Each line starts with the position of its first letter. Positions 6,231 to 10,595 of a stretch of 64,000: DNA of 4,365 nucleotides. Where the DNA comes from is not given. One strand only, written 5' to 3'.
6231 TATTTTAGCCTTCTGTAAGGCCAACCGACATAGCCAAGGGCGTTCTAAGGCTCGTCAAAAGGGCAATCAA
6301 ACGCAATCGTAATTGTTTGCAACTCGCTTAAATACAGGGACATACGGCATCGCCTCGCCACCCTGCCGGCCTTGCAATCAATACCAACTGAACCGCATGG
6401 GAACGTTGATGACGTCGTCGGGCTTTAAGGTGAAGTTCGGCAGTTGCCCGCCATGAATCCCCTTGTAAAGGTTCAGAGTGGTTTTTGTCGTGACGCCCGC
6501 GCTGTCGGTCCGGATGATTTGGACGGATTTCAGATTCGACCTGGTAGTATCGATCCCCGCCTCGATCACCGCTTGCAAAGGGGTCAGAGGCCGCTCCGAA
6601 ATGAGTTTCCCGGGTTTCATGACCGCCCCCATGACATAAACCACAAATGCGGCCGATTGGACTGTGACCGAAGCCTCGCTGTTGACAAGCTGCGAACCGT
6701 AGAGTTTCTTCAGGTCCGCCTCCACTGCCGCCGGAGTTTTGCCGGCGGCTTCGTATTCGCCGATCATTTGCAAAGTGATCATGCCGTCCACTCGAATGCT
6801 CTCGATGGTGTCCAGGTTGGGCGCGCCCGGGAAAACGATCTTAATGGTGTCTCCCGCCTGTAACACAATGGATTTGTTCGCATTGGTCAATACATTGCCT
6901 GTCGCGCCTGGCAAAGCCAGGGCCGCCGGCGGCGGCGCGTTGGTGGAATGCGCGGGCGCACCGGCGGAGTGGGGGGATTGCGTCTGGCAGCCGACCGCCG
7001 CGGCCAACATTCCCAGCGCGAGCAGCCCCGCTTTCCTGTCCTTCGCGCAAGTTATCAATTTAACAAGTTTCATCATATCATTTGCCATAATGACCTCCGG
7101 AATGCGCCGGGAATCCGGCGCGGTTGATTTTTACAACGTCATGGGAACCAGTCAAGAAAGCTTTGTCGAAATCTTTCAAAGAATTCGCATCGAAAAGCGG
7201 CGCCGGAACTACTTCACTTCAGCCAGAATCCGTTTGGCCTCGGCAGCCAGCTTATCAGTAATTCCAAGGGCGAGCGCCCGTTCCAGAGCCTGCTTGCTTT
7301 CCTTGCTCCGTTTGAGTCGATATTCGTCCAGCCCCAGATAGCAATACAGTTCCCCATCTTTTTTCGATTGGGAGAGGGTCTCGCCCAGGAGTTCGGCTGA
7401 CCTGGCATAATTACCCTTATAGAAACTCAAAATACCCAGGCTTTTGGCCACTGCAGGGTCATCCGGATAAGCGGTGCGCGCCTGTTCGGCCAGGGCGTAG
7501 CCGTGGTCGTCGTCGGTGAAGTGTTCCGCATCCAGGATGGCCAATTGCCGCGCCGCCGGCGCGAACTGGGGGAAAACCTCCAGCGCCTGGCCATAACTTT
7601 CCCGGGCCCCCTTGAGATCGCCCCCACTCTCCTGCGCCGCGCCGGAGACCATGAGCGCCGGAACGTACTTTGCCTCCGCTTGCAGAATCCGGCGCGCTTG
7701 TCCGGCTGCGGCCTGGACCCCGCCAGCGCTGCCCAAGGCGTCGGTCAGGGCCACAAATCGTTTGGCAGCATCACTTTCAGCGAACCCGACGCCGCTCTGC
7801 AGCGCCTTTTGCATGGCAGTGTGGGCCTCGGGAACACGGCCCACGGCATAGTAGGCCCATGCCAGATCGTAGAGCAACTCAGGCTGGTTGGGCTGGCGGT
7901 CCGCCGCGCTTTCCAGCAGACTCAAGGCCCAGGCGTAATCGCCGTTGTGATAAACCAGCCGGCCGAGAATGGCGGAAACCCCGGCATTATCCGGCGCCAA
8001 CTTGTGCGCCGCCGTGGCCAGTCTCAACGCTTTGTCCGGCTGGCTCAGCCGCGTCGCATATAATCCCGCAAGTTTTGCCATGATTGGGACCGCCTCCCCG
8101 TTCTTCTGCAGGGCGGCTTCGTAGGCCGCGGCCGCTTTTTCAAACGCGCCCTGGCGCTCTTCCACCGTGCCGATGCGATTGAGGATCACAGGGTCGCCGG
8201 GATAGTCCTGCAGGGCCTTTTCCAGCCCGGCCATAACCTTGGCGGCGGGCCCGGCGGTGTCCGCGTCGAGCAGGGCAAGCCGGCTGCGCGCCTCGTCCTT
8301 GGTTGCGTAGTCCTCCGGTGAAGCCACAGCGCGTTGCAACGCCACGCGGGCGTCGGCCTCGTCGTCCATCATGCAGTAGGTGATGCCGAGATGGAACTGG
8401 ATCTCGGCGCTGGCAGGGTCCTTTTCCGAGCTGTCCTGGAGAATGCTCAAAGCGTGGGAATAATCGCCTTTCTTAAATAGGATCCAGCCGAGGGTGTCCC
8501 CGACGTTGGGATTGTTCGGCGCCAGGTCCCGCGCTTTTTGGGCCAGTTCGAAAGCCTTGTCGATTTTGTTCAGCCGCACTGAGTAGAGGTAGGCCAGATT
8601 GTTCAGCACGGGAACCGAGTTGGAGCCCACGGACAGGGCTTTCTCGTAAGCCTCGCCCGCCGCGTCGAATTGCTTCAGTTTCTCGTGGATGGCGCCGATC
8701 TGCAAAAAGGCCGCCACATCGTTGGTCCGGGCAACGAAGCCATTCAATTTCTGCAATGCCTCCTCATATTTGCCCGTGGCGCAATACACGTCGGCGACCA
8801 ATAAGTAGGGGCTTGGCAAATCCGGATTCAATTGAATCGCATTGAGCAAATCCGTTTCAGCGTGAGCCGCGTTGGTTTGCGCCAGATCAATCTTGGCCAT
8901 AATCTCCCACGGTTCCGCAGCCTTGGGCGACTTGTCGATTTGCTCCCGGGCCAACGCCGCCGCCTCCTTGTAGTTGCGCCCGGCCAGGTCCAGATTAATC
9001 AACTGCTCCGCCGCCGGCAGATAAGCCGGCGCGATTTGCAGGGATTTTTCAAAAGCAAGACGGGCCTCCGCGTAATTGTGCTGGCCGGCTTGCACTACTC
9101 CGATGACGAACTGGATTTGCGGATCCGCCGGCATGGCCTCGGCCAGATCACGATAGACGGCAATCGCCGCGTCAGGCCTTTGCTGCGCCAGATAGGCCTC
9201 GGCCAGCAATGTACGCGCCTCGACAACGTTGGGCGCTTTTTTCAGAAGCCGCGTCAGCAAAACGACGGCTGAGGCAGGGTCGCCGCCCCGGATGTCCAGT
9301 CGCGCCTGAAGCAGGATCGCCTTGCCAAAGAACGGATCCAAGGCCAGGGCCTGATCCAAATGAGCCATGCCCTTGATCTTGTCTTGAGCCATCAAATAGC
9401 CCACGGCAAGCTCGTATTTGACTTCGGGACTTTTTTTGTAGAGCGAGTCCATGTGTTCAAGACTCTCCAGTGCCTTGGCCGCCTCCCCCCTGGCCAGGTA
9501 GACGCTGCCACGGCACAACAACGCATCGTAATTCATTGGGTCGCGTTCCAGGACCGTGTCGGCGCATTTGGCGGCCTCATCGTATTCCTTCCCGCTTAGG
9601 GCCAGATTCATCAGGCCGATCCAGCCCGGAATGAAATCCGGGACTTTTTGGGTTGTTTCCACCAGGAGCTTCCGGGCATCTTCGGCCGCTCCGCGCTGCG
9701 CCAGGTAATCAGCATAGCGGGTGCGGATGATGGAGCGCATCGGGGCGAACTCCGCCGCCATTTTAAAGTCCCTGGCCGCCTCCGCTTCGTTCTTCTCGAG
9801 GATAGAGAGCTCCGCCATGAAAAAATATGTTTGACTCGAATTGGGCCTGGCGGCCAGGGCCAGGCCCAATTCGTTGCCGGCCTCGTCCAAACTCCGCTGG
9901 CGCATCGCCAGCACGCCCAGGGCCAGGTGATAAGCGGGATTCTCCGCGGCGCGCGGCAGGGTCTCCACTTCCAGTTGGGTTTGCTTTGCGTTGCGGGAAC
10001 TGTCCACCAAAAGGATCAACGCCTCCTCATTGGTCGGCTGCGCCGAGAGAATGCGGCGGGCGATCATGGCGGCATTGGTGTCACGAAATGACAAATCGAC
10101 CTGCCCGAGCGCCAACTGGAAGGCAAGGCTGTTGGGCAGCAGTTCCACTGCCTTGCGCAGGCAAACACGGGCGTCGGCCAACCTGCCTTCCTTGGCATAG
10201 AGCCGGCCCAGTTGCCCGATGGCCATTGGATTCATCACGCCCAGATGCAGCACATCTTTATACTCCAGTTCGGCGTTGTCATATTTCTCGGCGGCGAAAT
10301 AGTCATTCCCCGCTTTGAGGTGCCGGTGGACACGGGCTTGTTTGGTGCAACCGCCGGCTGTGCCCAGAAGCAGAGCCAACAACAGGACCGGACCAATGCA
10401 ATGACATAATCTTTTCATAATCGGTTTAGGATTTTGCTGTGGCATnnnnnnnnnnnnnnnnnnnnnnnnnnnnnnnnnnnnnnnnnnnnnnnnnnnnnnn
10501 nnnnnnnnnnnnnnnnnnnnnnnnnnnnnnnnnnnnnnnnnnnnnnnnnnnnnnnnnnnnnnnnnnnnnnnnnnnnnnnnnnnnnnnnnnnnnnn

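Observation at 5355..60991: About 55 kb and ~50 genes on one strand: an exosortase/PEP-CTERM-type EPS mega-locus headed by an RfaH-like antiterminator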

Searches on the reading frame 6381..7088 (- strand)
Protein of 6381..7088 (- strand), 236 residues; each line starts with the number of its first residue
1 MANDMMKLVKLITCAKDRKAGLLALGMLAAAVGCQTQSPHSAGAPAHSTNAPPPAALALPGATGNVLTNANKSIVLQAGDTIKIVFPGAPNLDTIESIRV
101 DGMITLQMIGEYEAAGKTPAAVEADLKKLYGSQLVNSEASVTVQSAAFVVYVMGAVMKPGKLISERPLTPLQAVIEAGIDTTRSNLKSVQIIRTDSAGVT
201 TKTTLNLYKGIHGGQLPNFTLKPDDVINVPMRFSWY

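Call 4: search_protein_families(library=ncbifam, proteins=[window:6381-7088:-], max_evalue=0.001)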
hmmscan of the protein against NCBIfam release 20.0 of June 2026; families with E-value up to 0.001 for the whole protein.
window:6381-7088:- (236 aa): 4 families
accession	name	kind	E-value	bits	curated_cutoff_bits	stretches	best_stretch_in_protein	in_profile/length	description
TIGR03027.2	pepcterm_export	equivalog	2.9e-18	66.1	180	1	75-231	4-166/169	XrtA/PEP-CTERM system exopolysaccharide export protein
NF041843.1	EpsY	equivalog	2.3e-14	53.1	320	1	71-229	50-210/211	exopolysaccharide export protein EpsY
TIGR03028.1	EpsE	equivalog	2.4e-11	43.5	262.65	2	145-210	160-225/239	polysaccharide export protein EpsE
NF011658.0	PRK15078.1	subfamily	4e-08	32.4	333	1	93-230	115-250/380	polysaccharide export protein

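Call 12: search_protein_families(library=pfam, proteins=[window:6381-7088:-], max_evalue=0.01)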
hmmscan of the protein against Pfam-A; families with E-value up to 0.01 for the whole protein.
window:6381-7088:- (236 aa): 2 families
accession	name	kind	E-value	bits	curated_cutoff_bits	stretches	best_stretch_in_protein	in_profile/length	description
PF02563.21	Poly_export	-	9.6e-14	51.8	28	1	70-143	3-76/77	Polysaccharide biosynthesis/export protein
PF22461.2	SLBB_2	-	3.2e-08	34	27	1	150-229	3-79/79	SLBB domain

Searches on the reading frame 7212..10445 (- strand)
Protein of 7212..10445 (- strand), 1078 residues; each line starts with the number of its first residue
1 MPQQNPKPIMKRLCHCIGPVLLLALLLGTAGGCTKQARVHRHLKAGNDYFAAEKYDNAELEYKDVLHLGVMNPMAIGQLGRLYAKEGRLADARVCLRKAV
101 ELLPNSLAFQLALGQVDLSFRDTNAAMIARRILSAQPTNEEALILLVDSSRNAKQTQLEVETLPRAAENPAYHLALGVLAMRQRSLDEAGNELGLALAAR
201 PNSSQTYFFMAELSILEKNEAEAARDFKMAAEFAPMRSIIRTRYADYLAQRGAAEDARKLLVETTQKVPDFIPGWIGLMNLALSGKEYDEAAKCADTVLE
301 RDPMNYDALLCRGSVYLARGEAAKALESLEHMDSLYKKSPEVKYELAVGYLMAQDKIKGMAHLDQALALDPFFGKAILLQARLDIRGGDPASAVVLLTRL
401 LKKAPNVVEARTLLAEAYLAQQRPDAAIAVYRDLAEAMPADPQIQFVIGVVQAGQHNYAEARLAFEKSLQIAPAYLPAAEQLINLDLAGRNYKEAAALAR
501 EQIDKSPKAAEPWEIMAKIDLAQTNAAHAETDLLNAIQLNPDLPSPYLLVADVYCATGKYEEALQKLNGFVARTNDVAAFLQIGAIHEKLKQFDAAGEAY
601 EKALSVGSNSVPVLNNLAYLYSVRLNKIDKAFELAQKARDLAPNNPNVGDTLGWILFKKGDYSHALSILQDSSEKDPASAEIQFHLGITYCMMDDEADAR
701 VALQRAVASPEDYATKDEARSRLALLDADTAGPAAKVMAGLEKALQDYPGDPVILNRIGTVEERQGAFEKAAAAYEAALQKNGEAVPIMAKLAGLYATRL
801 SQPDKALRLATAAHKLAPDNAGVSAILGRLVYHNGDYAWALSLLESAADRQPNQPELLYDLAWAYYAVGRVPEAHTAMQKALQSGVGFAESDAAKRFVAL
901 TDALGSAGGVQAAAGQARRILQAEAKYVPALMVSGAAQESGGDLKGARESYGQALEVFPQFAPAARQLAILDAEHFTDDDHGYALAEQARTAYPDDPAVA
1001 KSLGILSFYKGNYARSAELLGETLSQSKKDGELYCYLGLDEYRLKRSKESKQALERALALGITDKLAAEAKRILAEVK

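Call 4: search_protein_families(library=ncbifam, proteins=[window:7212-10445:-], max_evalue=0.001)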
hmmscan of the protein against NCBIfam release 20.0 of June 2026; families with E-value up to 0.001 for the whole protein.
window:7212-10445:- (1078 aa): 31 families (the best 25 are shown)
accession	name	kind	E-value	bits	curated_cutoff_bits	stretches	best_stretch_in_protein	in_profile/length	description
TIGR02917.1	PEP_TPR_lipo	equivalog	4.6e-99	332.5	312.2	6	493-707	686-898/899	XrtA/PEP-CTERM system TPR-repeat protein PrsT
NF040959.1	MamA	equivalog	6.7e-55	185.7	200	5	656-793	47-180/204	magnetosome protein MamA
TIGR02521.1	type_IV_pilW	equivalog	1.2e-36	126.4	154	4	170-341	31-204/234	type IV pilus biogenesis/stability protein PilW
NF033920.0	C39_PA2778_fam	equivalog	6.8e-32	110.9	150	1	800-883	169-252/255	PA2778 family cysteine peptidase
NF033762.1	social_mot_Tgl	equivalog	4.2e-31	108.2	225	2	439-601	62-228/252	social motility TPR repeat lipoprotein Tgl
NF052415.1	T3SS_chap_SctY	equivalog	8.5e-30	103.4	70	3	798-883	17-105/106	type III secretion apparatus assembly chaperone SctY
NF033758.1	gliding_GltE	equivalog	1.6e-26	93.3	225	1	440-544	220-324/411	adventurous gliding motility TPR repeat lipoprotein GltE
TIGR02552.1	LcrH_SycD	equivalog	3.3e-23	81.9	104.8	2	170-237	52-119/136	SycD/LcrH family type III secretion system chaperone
NF047371.1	FlcA_CTERM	equivalog_domain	5.1e-22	78.1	300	3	618-708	445-535/646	periplasmic flagellar collar protein FlcA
TIGR00990.1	3a0801s09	subfamily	1.3e-21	76.9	757.25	1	489-667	307-488/615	mitochondrial import receptor subunit TOM70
TIGR00540.1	TPR_hemY_coli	hypoth_equivalog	1.1e-20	73.8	142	0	798-880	303-384/385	heme biosynthesis-associated TPR protein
NF008757.0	PRK11788.1-5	equivalog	1.8e-20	73.5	363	1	332-493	172-332/388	lipopolysaccharide assembly protein LapB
NF052400.1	M48_BAM_BepA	equivalog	1.4e-17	63.6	570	0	169-277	306-414/483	beta-barrel assembly-enhancing protease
NF008755.0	PRK11788.1-3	equivalog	2.2e-14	53.6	430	1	322-505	163-346/388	lipopolysaccharide assembly protein LapB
TIGR03939.1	PGA_TPR_OMP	equivalog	4.1e-14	51.8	366.65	1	403-525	390-512/800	poly-beta-1,6 N-acetyl-D-glucosamine export porin PgaA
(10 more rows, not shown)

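Call 62: search_protein_families(library=pfam, proteins=[window:7212-10445:-], max_evalue=0.01)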
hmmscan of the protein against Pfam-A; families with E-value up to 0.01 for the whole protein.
window:7212-10445:- (1078 aa): 33 families (the best 25 are shown)
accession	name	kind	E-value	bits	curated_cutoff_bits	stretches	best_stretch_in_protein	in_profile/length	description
PF07719.23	TPR_2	-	2.7e-58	189.7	27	3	78-105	6-33/34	Tetratricopeptide repeat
PF14559.12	TPR_19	-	1.7e-54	182.5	25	6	388-445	5-62/68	Tetratricopeptide repeat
PF13428.12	TPR_14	-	2.9e-44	145.4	23.5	2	78-115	6-43/44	Tetratricopeptide repeat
PF13432.12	TPR_16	-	1.1e-42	144.5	32.7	4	378-442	1-65/65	Tetratricopeptide repeat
PF00515.34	TPR_1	-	1.1e-31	107.8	27.8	2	578-606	2-30/34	Tetratricopeptide repeat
PF13431.12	TPR_17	-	2.5e-31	105.7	24.4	0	534-565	3-34/34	Tetratricopeptide repeat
PF23914.1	TPR_CcmH_CycH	-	4.7e-28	98.5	42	3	574-671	47-146/158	Cytochrome c-type biogenesis protein H TPR domain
PF13424.12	TPR_12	-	9.3e-26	90.3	30.1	4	578-643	3-76/77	Tetratricopeptide repeat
PF13414.12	TPR_11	-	1.7e-23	82.5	26.8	1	80-116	1-37/42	TPR repeat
PF12895.13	ANAPC3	-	4.2e-23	81.9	27.2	4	804-880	6-81/82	Anaphase-promoting complex, cyclosome, subunit 3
PF13181.12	TPR_8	-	2.2e-22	77.7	25.7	1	579-605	3-29/34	Tetratricopeptide repeat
PF25063.1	ARM_TT21_C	-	1.2e-20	74.8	35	2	544-647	95-199/209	Tetratricopeptide repeat protein 21 C-terminal ARM domain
PF25062.1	ARM_TT21_N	-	1.5e-15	58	40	1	158-291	89-221/222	Tetratricopeptide repeat protein 21 N-terminal ARM repeat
PF13174.12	TPR_6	-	4.4e-14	52.5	26.3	0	376-406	2-32/33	Tetratricopeptide repeat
PF14561.12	TPR_20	-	6.3e-13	49.3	25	1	842-921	9-85/90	Tetratricopeptide repeat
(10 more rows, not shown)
